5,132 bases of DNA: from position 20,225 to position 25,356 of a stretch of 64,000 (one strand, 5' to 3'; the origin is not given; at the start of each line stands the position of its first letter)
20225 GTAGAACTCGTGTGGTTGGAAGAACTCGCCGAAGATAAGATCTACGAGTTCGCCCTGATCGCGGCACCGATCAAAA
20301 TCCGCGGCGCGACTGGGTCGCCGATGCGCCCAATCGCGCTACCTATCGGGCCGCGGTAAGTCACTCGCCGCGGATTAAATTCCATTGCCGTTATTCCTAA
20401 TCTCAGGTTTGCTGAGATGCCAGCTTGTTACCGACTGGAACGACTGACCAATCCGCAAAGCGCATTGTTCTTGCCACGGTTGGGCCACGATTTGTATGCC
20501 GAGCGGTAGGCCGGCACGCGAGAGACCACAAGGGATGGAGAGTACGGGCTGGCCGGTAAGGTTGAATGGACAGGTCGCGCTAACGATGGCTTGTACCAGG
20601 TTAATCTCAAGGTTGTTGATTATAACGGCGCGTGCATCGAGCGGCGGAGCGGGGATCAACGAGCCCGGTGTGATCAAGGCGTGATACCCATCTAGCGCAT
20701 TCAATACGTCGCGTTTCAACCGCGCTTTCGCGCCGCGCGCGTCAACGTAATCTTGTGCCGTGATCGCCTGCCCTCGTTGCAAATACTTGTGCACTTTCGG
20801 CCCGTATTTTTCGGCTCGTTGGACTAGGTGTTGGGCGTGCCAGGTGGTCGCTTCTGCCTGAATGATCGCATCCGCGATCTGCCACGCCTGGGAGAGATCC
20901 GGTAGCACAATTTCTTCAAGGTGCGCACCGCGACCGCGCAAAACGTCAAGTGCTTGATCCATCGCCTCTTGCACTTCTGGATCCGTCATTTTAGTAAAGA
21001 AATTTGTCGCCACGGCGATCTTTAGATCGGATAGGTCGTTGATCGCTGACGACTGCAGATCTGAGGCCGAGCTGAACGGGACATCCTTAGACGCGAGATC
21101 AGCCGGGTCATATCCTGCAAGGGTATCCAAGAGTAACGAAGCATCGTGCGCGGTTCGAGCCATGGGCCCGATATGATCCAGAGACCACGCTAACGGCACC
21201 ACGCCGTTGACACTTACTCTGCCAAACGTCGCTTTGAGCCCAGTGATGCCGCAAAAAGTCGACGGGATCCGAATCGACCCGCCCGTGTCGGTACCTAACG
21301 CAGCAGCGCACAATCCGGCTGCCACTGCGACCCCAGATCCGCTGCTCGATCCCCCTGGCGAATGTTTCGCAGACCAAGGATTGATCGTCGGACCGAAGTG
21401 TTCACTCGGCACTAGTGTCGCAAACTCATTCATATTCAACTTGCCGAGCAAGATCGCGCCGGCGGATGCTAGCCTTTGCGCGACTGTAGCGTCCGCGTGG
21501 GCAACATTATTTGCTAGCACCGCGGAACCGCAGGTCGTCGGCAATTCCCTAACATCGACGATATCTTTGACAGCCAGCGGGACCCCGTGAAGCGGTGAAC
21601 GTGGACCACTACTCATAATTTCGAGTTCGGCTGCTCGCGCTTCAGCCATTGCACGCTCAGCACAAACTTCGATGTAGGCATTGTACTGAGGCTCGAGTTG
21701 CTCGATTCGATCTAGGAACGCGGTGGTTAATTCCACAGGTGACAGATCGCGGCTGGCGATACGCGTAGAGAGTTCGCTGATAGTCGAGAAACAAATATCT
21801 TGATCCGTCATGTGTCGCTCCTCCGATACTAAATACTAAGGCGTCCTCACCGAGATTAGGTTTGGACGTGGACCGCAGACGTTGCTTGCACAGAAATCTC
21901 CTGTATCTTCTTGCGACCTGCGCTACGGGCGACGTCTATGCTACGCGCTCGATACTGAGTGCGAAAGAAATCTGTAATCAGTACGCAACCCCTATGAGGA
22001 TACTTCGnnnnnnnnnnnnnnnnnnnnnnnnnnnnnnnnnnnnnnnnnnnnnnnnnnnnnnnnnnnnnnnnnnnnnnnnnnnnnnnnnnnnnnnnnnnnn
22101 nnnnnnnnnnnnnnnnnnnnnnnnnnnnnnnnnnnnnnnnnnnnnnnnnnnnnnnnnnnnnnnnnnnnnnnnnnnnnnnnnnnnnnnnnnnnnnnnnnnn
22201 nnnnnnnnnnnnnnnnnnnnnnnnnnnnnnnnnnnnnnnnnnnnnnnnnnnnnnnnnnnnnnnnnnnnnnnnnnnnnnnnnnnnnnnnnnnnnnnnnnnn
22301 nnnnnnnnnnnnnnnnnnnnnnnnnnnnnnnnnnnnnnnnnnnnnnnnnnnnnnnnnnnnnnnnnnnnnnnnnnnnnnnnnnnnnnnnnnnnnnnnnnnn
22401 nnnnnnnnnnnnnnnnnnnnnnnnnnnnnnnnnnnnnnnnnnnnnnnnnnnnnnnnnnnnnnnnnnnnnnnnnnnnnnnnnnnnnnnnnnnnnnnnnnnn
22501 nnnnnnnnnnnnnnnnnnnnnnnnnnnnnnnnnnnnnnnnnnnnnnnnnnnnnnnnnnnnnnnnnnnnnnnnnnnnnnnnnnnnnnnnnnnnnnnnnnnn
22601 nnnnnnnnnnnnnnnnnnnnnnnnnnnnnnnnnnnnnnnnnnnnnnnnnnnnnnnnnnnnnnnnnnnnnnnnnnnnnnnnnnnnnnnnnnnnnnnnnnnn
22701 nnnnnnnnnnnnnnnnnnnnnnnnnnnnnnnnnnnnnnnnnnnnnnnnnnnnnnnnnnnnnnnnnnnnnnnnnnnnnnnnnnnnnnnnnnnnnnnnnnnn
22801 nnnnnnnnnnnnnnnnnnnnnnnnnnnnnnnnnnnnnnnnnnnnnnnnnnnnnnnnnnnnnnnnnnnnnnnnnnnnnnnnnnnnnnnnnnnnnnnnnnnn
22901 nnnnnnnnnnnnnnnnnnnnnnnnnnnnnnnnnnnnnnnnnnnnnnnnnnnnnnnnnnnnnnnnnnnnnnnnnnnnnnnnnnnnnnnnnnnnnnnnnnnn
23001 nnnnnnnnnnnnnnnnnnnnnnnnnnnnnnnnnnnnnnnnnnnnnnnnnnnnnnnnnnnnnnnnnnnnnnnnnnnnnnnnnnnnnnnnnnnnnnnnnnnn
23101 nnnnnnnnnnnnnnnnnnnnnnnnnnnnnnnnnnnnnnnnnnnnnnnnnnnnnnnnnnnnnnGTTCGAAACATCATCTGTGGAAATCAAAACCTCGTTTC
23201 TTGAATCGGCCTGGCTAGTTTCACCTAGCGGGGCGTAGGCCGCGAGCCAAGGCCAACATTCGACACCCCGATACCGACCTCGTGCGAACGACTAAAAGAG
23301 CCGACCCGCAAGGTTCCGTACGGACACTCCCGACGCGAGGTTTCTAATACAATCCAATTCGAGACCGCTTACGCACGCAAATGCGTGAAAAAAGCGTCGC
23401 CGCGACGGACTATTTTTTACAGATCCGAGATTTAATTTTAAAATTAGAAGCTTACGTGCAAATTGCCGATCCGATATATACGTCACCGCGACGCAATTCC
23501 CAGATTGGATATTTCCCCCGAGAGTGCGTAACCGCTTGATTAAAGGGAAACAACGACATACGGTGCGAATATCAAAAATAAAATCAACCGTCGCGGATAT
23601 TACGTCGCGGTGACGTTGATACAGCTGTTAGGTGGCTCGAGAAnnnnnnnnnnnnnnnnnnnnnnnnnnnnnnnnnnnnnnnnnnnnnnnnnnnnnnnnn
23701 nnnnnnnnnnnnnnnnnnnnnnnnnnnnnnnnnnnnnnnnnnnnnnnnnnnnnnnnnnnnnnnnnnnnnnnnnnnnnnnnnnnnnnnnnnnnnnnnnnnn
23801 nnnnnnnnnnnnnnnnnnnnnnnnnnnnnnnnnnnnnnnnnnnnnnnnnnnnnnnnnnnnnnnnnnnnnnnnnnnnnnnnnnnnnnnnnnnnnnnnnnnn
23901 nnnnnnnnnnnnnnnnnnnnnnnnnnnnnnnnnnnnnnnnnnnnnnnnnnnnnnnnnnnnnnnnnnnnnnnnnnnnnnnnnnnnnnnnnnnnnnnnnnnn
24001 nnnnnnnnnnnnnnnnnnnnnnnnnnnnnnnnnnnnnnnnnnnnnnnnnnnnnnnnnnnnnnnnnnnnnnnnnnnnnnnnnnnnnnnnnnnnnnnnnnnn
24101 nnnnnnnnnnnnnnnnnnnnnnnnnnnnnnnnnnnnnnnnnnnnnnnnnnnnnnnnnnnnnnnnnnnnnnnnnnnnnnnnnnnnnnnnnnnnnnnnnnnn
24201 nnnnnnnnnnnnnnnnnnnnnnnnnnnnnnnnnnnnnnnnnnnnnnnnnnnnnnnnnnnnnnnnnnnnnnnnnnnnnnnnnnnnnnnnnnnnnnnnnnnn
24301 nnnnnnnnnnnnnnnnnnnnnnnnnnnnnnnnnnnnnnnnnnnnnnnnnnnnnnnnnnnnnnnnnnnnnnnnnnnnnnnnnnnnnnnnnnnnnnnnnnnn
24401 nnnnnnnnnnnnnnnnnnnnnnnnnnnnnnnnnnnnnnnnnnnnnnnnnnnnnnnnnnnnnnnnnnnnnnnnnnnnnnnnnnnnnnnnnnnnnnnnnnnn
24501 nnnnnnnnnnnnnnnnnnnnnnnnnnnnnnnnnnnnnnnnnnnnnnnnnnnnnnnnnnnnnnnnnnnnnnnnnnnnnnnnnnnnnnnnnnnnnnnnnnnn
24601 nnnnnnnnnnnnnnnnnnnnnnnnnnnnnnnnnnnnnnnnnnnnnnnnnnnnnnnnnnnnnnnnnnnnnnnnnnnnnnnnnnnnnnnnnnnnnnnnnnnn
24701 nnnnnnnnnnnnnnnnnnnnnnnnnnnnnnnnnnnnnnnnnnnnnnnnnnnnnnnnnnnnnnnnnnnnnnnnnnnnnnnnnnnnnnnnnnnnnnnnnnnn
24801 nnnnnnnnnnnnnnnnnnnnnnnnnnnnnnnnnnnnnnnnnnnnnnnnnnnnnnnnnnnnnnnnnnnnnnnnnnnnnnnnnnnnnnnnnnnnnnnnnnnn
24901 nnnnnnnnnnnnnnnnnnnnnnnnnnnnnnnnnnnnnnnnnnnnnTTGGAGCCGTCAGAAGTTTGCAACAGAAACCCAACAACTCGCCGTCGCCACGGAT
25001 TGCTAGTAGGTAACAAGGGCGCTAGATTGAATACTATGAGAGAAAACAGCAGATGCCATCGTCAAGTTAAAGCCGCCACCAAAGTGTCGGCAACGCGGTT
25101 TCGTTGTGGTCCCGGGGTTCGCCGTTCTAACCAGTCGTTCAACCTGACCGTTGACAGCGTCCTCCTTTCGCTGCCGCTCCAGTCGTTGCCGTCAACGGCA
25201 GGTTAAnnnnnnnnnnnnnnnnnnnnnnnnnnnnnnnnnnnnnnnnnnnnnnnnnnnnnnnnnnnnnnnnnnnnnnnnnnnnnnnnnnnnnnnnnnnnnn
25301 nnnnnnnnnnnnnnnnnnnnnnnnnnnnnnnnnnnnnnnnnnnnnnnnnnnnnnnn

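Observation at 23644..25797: Three divergent paralogs of one membrane-anchored unknown family in three of the first four cassettes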

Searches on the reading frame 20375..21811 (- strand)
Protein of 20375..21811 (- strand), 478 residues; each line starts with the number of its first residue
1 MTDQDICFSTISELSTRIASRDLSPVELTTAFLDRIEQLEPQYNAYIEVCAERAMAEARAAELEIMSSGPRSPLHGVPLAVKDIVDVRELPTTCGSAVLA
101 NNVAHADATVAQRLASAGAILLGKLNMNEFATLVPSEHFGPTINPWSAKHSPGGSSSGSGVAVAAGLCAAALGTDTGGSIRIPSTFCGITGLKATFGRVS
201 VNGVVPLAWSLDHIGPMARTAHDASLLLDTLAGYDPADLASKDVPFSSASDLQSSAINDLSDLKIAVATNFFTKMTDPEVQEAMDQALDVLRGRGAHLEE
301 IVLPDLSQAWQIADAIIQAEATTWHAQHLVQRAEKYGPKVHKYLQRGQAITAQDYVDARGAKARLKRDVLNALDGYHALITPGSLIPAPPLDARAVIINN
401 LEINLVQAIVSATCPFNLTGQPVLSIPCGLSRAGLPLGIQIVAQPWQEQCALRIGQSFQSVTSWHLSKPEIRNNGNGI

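Call 14: search_protein_families(library=pfam, proteins=[window:20375-21811:-], max_evalue=0.001)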
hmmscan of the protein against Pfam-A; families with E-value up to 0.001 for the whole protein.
window:20375-21811:- (478 aa): 1 family
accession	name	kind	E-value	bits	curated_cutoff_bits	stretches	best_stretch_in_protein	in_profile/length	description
PF01425.27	Amidase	-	2.9e-120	402.7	27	1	27-449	1-442/445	Amidase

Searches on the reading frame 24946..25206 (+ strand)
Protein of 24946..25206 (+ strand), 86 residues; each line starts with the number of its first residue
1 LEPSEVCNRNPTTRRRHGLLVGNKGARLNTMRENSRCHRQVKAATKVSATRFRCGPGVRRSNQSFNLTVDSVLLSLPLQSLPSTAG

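Call 52: search_protein_families(library=pfam, proteins=[window:24946-25206:+], max_evalue=0.1)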
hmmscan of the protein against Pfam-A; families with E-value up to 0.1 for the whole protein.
window:24946-25206:+ (86 aa): 1 family
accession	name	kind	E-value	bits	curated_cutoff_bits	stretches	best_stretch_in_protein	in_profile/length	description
PF00013.35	KH_1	-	0.0036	17.5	21.5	1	15-41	9-35/66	KH domain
